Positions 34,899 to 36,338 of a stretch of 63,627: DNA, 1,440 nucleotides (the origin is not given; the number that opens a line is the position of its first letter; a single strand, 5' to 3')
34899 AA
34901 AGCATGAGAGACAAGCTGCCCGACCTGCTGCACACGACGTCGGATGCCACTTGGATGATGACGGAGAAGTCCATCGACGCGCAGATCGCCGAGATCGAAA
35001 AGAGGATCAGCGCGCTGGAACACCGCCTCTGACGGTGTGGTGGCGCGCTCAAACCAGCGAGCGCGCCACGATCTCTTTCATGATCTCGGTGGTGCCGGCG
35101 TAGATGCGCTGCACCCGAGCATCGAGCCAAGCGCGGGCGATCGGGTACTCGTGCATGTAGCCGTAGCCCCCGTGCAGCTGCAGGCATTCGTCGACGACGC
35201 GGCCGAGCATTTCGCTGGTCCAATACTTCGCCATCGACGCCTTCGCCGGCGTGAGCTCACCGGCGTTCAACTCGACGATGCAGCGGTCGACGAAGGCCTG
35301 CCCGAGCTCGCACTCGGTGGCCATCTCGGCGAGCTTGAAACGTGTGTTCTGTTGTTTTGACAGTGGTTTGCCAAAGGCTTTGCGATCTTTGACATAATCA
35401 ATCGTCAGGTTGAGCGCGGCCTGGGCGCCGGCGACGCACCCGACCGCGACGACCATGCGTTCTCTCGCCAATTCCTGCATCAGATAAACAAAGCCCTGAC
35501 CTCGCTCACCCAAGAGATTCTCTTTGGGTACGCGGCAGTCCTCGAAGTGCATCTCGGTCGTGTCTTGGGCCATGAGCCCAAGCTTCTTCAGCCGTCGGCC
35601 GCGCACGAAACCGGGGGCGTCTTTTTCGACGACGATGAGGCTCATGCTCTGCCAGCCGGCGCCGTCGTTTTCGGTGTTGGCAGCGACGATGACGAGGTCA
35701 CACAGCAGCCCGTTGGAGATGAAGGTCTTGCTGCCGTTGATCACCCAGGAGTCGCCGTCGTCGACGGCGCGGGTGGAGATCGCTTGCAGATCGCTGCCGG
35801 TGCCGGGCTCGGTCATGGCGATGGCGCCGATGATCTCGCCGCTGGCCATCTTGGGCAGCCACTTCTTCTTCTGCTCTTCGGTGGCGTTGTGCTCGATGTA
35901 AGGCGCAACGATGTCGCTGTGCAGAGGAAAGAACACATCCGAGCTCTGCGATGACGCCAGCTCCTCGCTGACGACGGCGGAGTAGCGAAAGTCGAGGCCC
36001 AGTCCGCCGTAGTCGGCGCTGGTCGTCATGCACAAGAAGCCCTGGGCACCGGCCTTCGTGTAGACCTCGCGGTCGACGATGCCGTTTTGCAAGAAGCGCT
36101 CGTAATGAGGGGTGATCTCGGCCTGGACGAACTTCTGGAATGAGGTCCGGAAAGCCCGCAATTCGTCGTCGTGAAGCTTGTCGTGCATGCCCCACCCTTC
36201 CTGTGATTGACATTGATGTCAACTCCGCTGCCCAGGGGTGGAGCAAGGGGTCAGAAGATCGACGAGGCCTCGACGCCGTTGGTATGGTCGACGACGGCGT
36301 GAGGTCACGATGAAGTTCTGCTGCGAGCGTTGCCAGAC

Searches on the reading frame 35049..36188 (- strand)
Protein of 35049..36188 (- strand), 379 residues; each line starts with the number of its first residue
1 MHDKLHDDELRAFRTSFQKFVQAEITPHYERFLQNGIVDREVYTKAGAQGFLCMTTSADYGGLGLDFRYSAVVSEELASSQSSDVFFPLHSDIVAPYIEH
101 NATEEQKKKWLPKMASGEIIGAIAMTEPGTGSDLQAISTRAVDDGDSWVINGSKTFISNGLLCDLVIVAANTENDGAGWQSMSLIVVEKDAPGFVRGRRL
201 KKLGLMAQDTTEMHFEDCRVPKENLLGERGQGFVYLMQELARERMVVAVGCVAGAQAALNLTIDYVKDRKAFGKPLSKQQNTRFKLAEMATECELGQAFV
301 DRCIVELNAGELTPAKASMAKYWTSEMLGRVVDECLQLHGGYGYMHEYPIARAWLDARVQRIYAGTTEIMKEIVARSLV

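Call 10: search_protein_families(library=pfam, proteins=[window:35049-36188:-], max_evalue=0.001)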
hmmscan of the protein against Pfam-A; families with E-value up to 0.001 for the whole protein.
window:35049-36188:- (379 aa): 6 families
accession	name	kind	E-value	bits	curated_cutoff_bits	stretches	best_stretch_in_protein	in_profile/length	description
PF00441.29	Acyl-CoA_dh_1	-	9.5e-49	165.8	22.4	1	230-378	1-149/150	Acyl-CoA dehydrogenase, C-terminal domain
PF02771.21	Acyl-CoA_dh_N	-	6.4e-31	107.5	22.9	1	8-118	2-113/113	Acyl-CoA dehydrogenase, N-terminal domain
PF02770.24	Acyl-CoA_dh_M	-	2.3e-25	89.1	33.3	1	122-218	1-97/97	Acyl-CoA dehydrogenase, middle domain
PF08028.16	Acyl-CoA_dh_2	-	2.9e-16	60.4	22.7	1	254-366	10-132/134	Acyl-CoA dehydrogenase, C-terminal domain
PF14749.11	Acyl-CoA_ox_N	-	1.1e-05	26.4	25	1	83-120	83-120/120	Acyl-coenzyme A oxidase N-terminal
PF22924.1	ACOX_C_alpha1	-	2.4e-05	24.6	27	1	313-379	103-169/169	Acyl-CoA oxidase, C-alpha1 domain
